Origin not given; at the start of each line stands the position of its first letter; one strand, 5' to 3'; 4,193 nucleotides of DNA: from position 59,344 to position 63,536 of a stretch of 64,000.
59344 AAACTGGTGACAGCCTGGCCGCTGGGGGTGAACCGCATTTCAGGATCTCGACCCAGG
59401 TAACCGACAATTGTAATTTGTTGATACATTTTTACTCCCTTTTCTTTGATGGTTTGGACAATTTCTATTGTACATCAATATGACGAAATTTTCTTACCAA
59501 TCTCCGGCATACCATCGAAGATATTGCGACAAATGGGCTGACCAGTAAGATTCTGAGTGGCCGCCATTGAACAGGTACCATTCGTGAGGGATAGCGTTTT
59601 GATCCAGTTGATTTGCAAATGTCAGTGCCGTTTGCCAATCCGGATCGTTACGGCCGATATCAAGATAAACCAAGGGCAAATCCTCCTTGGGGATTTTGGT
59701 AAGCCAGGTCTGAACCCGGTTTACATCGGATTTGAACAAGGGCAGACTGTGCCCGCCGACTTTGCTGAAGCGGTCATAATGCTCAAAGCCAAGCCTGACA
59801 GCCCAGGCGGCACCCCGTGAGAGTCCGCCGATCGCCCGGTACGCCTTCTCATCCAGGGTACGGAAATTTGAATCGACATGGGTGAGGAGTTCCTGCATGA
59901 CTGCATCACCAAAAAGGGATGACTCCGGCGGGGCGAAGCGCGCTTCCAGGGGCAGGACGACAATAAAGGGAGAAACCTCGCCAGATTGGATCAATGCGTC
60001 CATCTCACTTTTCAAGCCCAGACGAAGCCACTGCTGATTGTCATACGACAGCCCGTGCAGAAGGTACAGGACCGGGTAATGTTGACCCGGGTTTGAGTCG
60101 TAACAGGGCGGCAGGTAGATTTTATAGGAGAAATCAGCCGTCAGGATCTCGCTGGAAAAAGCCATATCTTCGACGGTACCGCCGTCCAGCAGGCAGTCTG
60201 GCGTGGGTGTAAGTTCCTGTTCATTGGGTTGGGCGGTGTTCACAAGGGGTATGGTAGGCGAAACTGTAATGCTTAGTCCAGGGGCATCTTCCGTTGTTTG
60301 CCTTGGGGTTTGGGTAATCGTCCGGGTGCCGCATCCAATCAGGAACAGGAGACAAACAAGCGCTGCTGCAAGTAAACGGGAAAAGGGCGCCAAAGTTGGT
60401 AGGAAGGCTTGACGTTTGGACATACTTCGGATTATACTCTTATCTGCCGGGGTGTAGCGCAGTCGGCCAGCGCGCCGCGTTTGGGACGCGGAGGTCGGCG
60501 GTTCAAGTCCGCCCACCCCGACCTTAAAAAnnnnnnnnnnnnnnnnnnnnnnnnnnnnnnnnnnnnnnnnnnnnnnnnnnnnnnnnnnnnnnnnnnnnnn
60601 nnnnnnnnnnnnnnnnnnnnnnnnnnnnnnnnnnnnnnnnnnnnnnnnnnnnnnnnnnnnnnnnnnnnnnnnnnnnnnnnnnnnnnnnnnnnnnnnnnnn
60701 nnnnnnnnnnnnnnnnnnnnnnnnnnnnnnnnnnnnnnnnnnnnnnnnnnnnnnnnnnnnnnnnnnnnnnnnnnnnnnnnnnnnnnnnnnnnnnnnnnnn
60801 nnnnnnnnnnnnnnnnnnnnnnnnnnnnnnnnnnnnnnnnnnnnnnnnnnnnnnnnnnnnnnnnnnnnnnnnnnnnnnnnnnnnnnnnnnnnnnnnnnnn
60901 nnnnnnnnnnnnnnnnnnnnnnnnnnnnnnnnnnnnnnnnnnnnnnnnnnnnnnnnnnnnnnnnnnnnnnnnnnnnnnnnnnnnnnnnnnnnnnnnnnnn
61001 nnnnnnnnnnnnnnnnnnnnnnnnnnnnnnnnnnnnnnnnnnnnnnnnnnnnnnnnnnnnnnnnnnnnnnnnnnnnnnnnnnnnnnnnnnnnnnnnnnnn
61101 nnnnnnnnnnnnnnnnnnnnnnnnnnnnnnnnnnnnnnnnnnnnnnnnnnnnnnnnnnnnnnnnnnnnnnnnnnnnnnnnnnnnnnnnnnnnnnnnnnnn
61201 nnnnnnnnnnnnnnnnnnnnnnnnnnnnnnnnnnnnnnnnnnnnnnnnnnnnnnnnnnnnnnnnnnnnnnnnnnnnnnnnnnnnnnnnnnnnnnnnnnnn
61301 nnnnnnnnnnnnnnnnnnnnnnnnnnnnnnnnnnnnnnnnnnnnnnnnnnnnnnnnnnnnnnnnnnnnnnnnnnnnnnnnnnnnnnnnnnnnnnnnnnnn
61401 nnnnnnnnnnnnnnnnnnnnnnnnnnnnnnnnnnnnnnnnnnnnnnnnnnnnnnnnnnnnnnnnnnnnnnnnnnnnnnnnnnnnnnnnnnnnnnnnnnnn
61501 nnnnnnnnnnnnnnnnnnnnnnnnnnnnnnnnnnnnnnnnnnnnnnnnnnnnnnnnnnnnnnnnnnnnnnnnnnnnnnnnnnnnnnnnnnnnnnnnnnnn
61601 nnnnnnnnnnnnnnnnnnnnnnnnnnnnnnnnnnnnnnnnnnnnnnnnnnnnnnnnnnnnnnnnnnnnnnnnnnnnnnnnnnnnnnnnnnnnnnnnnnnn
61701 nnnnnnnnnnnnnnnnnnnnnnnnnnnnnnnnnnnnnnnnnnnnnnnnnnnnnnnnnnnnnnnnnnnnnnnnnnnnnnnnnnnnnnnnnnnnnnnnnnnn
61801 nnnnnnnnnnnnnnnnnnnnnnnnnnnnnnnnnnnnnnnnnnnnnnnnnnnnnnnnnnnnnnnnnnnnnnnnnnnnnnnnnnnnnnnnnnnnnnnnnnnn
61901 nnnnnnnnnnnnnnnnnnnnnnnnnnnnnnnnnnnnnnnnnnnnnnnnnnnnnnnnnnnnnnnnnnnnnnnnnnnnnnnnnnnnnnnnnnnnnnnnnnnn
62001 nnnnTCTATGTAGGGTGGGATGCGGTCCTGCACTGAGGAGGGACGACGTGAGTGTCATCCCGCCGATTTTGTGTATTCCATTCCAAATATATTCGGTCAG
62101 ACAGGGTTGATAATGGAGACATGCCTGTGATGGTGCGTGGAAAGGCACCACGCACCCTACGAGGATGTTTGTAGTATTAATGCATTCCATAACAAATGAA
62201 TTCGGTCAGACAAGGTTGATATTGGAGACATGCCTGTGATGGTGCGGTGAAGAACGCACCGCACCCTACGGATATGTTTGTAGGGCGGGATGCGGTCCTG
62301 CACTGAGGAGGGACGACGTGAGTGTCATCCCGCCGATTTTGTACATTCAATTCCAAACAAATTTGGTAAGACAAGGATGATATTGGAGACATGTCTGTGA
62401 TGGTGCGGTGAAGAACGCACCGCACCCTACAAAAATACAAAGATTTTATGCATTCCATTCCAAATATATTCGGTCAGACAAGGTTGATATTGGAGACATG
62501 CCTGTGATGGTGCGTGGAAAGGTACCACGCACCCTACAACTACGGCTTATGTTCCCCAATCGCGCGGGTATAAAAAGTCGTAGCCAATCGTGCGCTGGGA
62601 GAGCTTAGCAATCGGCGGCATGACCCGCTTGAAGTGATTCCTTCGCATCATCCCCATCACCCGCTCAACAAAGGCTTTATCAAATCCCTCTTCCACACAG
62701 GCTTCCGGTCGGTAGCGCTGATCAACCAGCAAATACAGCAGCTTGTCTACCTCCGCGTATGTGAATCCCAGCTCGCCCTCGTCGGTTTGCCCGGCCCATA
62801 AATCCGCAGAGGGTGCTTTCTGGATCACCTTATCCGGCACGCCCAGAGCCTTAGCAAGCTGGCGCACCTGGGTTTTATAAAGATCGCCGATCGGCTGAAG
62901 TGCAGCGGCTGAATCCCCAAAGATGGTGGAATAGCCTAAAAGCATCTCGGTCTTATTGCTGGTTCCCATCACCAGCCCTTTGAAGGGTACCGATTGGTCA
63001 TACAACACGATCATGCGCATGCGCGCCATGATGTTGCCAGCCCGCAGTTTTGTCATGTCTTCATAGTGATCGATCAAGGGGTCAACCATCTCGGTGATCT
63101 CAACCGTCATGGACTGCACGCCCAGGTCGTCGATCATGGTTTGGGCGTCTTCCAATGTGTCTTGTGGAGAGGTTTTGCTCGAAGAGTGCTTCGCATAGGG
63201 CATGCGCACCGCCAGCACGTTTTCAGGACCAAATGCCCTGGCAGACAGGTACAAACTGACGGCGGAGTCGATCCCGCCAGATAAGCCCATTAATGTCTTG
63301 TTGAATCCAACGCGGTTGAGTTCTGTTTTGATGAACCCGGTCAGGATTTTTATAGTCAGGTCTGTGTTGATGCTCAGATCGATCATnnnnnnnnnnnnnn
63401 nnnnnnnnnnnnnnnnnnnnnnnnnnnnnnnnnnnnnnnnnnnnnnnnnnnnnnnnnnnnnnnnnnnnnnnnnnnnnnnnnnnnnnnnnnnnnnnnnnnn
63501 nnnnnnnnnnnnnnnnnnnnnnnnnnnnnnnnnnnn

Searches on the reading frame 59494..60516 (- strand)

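Call 24: search_protein_families(library=pfam, proteins=[window:59494-60516:-], max_evalue=0.00001)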
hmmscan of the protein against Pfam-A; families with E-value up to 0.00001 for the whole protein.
window:59494-60516:- (340 aa): 1 family
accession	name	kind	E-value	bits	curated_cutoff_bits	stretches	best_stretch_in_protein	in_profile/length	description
PF00756.26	Esterase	-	3.6e-22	79.8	22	1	122-335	1-250/251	Putative esterase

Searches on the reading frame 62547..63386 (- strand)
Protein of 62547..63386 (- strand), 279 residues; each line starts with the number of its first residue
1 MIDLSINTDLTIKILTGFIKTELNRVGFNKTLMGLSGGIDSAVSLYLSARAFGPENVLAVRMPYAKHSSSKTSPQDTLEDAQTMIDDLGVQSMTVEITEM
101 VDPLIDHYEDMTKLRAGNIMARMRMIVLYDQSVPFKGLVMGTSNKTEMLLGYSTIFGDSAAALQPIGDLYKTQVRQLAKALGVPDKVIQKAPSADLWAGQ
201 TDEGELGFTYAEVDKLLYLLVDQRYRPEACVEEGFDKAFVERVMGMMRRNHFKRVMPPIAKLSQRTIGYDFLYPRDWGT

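Call 45: find_encoding_contigs(protein=window:62547-63386:-, flank=10000, max_places=3)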
Protein window:62547-63386:- (279 aa): no gene with exactly this product is on record in the collection.
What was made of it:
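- Tried and rejected: The other flank protein is not on record (call 45).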
